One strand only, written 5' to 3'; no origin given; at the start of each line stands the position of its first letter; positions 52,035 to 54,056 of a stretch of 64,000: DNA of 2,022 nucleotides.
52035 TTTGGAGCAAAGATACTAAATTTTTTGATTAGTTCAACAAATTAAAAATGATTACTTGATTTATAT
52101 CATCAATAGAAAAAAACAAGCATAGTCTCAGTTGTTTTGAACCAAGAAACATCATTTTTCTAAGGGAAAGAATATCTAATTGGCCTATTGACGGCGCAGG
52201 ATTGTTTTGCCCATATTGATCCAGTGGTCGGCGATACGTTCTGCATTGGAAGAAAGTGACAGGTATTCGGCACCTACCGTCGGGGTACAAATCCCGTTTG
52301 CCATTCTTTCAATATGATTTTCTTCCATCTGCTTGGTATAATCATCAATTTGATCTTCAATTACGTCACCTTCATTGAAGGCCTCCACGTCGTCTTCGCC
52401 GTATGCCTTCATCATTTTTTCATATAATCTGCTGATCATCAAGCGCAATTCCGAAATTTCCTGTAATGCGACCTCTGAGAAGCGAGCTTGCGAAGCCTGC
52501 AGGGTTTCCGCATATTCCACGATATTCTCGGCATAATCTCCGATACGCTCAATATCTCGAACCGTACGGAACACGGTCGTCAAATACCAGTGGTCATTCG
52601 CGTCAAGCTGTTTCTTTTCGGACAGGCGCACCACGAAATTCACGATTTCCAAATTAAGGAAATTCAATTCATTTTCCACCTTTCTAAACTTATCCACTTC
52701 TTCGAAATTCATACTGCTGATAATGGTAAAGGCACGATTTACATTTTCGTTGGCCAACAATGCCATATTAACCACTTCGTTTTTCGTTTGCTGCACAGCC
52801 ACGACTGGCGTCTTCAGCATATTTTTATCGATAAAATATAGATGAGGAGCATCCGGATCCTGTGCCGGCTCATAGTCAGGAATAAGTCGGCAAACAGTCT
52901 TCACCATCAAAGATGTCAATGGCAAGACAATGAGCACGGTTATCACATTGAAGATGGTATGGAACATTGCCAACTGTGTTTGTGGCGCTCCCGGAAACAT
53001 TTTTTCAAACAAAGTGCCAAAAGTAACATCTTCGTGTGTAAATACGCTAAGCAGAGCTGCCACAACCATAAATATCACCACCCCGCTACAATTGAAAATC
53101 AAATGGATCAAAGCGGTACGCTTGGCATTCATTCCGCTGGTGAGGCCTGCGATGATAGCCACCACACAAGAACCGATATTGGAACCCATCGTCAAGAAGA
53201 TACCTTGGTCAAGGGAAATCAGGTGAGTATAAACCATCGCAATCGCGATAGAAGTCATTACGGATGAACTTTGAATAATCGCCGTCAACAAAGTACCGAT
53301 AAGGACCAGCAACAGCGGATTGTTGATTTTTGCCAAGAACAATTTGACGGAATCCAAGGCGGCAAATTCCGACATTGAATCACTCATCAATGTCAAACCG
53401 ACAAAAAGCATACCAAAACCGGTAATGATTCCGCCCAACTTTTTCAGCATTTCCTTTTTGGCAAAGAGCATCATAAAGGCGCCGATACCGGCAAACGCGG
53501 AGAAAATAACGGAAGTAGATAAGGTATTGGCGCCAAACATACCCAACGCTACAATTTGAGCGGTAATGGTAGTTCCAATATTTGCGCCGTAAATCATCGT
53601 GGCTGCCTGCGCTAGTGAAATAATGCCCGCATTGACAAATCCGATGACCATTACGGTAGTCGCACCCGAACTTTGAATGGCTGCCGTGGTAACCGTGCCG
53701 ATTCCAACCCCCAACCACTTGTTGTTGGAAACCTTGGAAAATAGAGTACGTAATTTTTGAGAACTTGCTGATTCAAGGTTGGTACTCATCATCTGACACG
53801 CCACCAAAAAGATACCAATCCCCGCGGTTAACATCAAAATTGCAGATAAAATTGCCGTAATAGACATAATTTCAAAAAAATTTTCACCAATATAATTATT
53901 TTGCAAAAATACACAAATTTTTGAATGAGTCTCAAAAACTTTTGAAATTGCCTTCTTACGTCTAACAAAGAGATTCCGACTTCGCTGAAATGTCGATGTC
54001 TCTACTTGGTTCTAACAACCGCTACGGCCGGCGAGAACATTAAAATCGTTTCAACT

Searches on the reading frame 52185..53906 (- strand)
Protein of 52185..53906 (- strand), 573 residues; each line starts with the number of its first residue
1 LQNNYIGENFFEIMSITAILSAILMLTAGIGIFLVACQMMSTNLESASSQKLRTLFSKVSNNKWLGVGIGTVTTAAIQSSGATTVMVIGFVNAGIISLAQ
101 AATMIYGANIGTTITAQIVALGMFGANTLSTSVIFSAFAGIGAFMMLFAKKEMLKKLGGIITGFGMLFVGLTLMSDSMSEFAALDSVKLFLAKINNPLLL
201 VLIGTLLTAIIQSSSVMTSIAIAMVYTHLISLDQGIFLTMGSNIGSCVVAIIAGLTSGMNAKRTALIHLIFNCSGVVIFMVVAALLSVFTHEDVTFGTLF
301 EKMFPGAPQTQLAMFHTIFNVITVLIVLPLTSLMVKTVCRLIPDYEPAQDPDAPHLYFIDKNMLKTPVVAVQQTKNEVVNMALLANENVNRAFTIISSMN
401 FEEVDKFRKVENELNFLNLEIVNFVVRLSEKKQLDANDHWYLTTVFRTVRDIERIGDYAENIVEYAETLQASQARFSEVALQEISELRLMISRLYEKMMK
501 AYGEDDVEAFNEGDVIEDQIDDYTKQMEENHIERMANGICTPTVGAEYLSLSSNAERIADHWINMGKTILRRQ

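Call 9: search_protein_families(library=pfam, proteins=[window:52185-53906:-], max_evalue=0.01)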
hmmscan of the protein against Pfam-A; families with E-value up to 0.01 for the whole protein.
window:52185-53906:- (573 aa): 2 families
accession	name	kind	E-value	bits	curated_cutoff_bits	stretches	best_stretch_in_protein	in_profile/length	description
PF02690.20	Na_Pi_cotrans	-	8.2e-51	172.1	29.1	2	32-175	1-136/137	Na+/Pi-cotransporter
PF01895.24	PhoU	-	1e-21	77.5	23.5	2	379-465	2-88/89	PhoU domain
